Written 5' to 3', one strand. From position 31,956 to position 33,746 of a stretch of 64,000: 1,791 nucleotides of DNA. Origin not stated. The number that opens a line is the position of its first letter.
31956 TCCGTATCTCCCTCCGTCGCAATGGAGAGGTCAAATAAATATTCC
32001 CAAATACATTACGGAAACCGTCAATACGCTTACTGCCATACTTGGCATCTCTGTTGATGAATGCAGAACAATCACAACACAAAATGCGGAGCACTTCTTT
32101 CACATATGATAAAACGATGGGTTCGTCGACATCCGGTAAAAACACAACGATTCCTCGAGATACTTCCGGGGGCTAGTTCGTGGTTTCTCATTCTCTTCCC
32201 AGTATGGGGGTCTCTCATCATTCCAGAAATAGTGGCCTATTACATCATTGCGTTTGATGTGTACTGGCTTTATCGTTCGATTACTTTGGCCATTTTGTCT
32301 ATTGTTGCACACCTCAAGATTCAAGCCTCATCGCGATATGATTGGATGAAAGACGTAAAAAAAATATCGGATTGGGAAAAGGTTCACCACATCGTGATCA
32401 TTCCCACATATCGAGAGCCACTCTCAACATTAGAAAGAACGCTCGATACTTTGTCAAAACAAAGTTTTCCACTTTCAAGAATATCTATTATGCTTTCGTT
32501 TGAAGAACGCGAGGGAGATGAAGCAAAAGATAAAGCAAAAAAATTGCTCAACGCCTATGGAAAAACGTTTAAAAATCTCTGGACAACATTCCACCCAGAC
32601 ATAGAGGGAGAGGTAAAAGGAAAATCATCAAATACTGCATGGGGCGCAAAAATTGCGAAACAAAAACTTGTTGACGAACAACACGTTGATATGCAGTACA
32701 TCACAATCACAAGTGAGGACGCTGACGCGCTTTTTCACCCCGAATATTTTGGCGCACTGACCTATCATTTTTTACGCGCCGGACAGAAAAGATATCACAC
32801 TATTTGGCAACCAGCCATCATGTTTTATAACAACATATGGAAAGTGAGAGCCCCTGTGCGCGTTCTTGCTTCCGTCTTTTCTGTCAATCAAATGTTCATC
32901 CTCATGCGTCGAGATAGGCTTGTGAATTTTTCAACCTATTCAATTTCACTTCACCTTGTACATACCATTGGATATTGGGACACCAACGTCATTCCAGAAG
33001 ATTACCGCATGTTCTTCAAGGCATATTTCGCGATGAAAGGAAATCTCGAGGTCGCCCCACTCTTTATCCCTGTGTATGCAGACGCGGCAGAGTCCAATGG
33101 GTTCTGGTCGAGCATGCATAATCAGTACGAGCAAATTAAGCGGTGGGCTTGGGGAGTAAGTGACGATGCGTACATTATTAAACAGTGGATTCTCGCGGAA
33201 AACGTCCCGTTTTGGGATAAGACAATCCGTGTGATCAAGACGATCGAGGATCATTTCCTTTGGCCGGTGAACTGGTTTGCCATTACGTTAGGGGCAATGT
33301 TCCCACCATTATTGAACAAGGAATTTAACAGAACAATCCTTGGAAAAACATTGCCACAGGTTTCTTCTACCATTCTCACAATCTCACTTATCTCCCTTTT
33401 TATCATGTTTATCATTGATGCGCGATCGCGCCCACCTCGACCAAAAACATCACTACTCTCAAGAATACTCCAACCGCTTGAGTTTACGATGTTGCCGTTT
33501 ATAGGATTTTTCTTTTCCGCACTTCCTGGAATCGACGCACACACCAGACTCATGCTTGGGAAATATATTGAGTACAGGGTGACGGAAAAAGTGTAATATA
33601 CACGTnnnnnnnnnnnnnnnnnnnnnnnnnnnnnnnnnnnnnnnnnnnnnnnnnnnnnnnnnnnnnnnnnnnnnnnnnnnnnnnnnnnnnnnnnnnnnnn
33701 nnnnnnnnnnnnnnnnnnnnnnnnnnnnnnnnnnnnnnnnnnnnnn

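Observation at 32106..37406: Lipid-linked glycan cluster built around a DPPR-synthase-like UbiA enzyme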

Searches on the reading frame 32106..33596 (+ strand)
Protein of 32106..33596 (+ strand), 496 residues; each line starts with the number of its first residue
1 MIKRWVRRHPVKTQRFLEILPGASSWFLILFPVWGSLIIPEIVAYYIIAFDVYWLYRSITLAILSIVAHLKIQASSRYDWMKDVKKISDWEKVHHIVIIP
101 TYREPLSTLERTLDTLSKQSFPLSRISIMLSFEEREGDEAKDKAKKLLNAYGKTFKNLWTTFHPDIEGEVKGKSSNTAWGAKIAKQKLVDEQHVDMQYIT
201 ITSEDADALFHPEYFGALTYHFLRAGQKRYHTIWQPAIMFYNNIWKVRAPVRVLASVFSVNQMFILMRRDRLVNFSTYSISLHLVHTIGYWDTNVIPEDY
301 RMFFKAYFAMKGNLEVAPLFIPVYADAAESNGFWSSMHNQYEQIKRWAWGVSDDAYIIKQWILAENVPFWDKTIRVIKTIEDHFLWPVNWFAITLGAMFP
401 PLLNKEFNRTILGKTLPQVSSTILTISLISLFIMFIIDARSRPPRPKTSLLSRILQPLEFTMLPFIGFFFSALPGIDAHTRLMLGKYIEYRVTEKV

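Call 4: search_protein_families(library=pfam, proteins=[window:32106-33596:+], max_evalue=0.01)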
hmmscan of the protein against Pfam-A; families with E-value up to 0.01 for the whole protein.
window:32106-33596:+ (496 aa): 1 family
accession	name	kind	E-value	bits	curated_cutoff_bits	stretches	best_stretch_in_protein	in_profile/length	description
PF00535.33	Glycos_transf_2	-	0.0064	16.9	23.3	0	97-221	2-102/168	Glycosyl transferase family 2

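Call 5: search_protein_families(library=ncbifam, proteins=[window:32106-33596:+], max_evalue=0.01)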
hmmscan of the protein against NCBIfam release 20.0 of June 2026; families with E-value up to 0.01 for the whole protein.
window:32106-33596:+ (496 aa): 0 families

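Call 13: search_solved_structures(query=window:32106-33596:+, max_evalue=1)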
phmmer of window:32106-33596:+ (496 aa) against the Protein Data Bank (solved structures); distinct sequences matched with E-value up to 1: 1.
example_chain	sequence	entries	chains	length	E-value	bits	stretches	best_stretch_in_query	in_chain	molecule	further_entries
9qzo_A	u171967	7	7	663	0.54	12.2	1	382-438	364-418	Solute carrier organic anion transporter family member 2A1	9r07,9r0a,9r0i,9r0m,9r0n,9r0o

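Call 34: search_solved_structures(query=A3, max_evalue=10, show_alignments=2)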
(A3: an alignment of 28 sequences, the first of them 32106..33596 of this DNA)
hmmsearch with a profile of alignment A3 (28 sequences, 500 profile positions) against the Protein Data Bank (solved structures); distinct sequences matched with E-value up to 10: 2.
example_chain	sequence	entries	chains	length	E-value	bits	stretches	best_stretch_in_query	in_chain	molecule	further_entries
4rv1_A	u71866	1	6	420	0.33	13.1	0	159-212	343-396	Engineered Protein OR497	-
4hxt_A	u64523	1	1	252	0.97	11.5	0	160-212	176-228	De Novo Protein OR329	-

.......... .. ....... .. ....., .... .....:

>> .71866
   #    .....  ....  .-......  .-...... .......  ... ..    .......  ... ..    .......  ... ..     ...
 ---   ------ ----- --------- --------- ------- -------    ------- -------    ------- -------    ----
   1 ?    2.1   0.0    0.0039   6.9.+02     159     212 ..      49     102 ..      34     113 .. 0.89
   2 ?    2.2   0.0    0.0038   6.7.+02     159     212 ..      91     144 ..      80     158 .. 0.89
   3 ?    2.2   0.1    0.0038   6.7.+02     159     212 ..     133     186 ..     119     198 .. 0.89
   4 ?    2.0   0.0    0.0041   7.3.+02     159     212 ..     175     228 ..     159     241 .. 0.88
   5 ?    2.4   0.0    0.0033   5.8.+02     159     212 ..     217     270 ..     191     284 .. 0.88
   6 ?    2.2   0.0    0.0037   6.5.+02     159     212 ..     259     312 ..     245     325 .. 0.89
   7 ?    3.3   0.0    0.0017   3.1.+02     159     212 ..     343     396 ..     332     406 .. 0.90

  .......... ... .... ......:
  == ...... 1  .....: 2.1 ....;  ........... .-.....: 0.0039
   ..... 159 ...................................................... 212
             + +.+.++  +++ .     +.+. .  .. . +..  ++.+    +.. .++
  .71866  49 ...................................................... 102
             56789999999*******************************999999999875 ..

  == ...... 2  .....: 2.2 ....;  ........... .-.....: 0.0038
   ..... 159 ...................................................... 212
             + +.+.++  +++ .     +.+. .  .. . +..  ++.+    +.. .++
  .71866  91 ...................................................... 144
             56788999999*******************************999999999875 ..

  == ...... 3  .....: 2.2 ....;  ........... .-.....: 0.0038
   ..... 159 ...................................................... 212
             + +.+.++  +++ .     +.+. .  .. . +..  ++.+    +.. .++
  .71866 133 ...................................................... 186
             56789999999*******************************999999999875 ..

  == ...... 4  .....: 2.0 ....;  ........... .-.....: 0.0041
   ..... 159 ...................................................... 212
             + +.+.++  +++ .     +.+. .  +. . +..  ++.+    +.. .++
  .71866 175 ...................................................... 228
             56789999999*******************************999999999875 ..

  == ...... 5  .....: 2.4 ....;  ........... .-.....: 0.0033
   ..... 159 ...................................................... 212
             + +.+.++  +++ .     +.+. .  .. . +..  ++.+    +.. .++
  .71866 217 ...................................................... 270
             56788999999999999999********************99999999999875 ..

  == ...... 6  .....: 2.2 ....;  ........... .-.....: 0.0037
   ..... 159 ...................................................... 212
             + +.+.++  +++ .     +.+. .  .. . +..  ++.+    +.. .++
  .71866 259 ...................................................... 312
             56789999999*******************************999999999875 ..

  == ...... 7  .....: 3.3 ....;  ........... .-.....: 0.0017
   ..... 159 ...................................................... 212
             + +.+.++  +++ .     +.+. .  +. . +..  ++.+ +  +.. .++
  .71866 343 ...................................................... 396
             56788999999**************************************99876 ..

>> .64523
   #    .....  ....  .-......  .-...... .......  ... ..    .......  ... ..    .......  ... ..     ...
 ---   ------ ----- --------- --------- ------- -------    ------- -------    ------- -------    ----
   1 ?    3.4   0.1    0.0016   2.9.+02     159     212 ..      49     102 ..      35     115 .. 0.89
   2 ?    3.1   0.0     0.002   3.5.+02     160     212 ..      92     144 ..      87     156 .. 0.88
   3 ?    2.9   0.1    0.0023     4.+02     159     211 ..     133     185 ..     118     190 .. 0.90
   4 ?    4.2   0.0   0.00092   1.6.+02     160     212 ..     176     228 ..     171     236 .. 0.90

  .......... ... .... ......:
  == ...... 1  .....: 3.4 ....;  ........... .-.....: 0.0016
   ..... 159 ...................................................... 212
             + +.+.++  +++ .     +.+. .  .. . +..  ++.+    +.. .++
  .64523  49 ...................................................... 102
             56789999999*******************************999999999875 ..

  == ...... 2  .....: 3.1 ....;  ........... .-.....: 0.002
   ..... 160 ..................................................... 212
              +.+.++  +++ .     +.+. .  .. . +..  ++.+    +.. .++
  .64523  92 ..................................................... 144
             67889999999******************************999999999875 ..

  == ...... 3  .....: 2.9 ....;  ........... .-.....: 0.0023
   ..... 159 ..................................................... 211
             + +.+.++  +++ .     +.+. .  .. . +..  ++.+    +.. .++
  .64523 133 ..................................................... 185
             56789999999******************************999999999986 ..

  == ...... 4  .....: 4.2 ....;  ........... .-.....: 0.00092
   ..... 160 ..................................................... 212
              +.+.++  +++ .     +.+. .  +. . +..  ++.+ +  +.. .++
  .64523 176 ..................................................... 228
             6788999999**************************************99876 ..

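Call 37: find_homologous_proteins(query=window:32106-33596:+, max_evalue=0.001)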
Query window:32106-33596:+ (496 aa): 4658 proteins with E <= 0.001 among 8000 candidates; the best 120 are listed.
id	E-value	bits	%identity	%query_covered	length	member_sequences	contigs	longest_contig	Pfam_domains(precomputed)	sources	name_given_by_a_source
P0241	0.0e+0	1137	100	100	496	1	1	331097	-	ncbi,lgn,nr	ncbi:MAG: glycosyltransferase family 2 protein [Candidatus Pacebacteria bacterium]|nr:glycosyltransf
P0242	0.0e+0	1103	97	100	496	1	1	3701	-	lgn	-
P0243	1.5e-280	949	81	100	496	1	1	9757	PF13632.13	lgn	-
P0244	8.1e-278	940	80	100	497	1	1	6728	PF13632.13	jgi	jgi:hypothetical protein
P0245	3.8e-274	928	78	100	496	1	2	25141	PF13632.13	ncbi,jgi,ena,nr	ncbi:MAG TPA: glycosyltransferase family 2 protein [Patescibacteria group bacterium]|nr:glycosyltran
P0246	1.4e-273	926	80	100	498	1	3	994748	-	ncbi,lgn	-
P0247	5.3e-273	924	78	100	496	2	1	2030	PF13632.13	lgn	-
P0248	1.8e-272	923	80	100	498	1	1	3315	PF13632.13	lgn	-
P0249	6.7e-272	921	79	100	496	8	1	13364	PF13632.13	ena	-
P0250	4.2e-271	918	79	100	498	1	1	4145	PF13632.13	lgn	-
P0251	3.1e-269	912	78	100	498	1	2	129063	-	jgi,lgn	-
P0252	1.5e-255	867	73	100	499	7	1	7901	PF13632.13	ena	-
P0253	4.6e-255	865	74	100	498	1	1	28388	-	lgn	-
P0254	7.8e-255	864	74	100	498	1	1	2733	PF13632.13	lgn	-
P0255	1.3e-253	860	75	99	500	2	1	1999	PF13632.13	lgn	-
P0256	8.6e-253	858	73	100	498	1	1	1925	PF13632.13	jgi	-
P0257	1.2e-251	854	73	100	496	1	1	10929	PF13632.13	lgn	-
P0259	3.7e-250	849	73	99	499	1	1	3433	PF13632.13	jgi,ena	-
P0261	1.2e-249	847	72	100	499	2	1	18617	PF13632.13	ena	-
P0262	2.1e-249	847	73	100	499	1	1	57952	PF13632.13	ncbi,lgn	-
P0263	5.9e-249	845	70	100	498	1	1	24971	PF13632.13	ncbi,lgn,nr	ncbi:MAG TPA: glycosyltransferase family 2 protein [Candidatus Saccharimonadia bacterium]|nr:glycosy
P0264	7.8e-249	845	74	99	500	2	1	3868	PF13632.13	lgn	-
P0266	3.6e-248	842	74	99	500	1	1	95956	PF13632.13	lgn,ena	-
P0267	3.6e-248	842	71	100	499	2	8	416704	PF13632.13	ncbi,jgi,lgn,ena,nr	ncbi:MAG: hypothetical protein UX04_C0002G0182 [Microgenomates group bacterium GW2011_GWF2_45_18]|nr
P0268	3.8e-248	842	72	100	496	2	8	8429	PF13632.13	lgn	-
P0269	1.2e-246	837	73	99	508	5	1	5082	PF13632.13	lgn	-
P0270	1.8e-246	837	73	99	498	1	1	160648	PF13632.13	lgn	-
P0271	2.1e-246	837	70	100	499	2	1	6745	PF13632.13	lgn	-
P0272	2.2e-246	837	72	100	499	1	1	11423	PF13632.13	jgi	jgi:cellulose synthase/poly-beta-1,6-N-acetylglucosamine synthase-like glycosyltransferase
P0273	7.8e-246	835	72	100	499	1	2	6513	PF13632.13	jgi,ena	jgi:glycosyltransferase involved in cell wall biosynthesis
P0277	1.7e-244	830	70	100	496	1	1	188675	PF13632.13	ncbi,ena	-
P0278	2.0e-244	830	70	100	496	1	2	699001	PF13632.13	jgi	jgi:hypothetical protein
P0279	3.7e-244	829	71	100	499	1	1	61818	PF13632.13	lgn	-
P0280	6.6e-244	828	71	100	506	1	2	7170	PF13632.13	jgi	jgi:cellulose synthase/poly-beta-1,6-N-acetylglucosamine synthase-like glycosyltransferase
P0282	1.0e-243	828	70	100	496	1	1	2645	PF13632.13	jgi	jgi:cellulose synthase/poly-beta-1,6-N-acetylglucosamine synthase-like glycosyltransferase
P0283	1.1e-243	828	71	100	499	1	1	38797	PF13632.13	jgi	-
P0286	3.0e-243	826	71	100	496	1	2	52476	PF13632.13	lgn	-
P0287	3.8e-243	826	70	100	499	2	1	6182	PF13632.13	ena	-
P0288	7.6e-243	825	70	100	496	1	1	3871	PF13632.13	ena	-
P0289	1.1e-242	824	70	100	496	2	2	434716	PF13632.13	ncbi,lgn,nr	ncbi:MAG TPA: glycosyltransferase family 2 protein [Patescibacteria group bacterium]|nr:glycosyltran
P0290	1.9e-242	824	69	100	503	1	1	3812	PF13632.13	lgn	-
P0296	2.8e-242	823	70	100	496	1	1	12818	PF13632.13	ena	-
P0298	5.7e-242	822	71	100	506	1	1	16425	PF13632.13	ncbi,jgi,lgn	-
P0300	1.2e-241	821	69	100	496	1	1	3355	PF13632.13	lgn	-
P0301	1.5e-241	821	71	100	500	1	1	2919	PF13632.13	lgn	-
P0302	1.6e-241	821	71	99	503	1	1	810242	PF13632.13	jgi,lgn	-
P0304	2.1e-241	820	70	100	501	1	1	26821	PF13632.13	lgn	-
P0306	2.9e-241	820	70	100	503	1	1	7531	PF13632.13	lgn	-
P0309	7.1e-241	818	71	100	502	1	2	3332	PF13632.13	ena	-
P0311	1.8e-240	817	70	100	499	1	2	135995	PF13632.13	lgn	-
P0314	2.7e-240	817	70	100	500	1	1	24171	PF13632.13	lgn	-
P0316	4.4e-240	816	71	100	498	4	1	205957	PF13632.13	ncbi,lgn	-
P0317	4.5e-240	816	70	100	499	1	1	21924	PF13632.13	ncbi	-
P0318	4.5e-240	816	71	100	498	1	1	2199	PF13632.13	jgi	jgi:hypothetical protein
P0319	5.1e-240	816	69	100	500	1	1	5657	PF13632.13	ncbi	-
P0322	9.8e-240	815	69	100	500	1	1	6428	PF13632.13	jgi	-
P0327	3.6e-239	813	69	100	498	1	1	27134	PF13632.13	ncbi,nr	ncbi:MAG: glycosyltransferase family 2 protein [bacterium]|nr:glycosyltransferase family 2 protein [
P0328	4.0e-239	813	69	100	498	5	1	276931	PF13632.13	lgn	-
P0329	4.4e-239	813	70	100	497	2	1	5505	PF13632.13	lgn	-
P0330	7.5e-239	812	69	100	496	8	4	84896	PF13632.13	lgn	-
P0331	7.6e-239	812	69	100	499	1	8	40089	PF13632.13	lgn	-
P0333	9.7e-239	811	69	99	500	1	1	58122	PF13632.13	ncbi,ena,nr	ncbi:hypothetical protein A2W24_01545 [Microgenomates group bacterium RBG_16_45_19]|nr:MAG: hypothet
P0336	1.9e-238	810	70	100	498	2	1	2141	PF13632.13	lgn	-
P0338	2.9e-238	810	70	100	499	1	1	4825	PF13632.13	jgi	jgi:hypothetical protein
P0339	3.2e-238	810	69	100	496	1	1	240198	PF13632.13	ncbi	-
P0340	3.2e-238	810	68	100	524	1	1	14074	PF13632.13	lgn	-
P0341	4.6e-238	809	68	100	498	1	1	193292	PF13632.13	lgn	-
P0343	6.7e-238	809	68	100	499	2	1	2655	PF13632.13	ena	-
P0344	8.0e-238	808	69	100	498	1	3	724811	PF13632.13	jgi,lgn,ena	-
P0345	9.8e-238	808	68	100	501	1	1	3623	PF13632.13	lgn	-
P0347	1.5e-237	807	70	100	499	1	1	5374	PF13632.13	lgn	-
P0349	1.7e-237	807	68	100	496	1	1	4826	PF13632.13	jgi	jgi:hypothetical protein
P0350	2.0e-237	807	69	100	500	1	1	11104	PF13632.13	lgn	-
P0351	2.2e-237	807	70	100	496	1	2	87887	PF13632.13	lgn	-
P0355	3.5e-237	806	70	100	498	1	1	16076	PF13632.13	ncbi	ncbi:MAG TPA: glycosyltransferase family 2 protein [Patescibacteria group bacterium]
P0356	5.5e-237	806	69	100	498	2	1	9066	PF13632.13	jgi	jgi:hypothetical protein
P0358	8.2e-237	805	70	100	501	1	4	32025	PF13632.13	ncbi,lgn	-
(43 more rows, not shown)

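Call 48: predict_structure(alignment_id=A5)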
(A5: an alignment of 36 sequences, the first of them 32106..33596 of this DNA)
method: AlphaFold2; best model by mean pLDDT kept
length: 496 residues; sequences in the alignment: 36
mean_pLDDT: 84.8   pTM: 0.87
mean pLDDT of the five models: 84.8, 84.1, 83.1, 75.8, 70.7
residues with pLDDT >= 90: 201; 70-90: 235; 50-70: 50; < 50: 10
segments of 3 or more residues with pLDDT < 50: 488-496
pLDDT, mean of each block of 10 residues (from residue 1): 88 77 73 84 83 84 93 96 97 97 92 97 98 93 98 97 86 86 98 98 93 98 95 93 90 89 86 78 95 72 89 92 90 85 68 77 89 84 61 68 75 74 77 86 83 82 77 67 55 36
secondary structure, 60 per line:
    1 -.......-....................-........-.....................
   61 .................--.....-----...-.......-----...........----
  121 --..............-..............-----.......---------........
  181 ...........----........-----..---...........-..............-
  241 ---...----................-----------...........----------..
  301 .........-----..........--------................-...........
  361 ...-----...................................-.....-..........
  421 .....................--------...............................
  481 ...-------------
elements in order: H2-8 H10-29 H31-38 H40-77 H80-84 E94-100 H106-116 E126-133 H138-151 E157-163 H173-191 E199-203 H214-224 H226-231 E232-239 H251-266 E278-281 H282-288 H299-309 E315-324 H333-348 H350-363 H369-403 H405-409 H411-441 H450-483
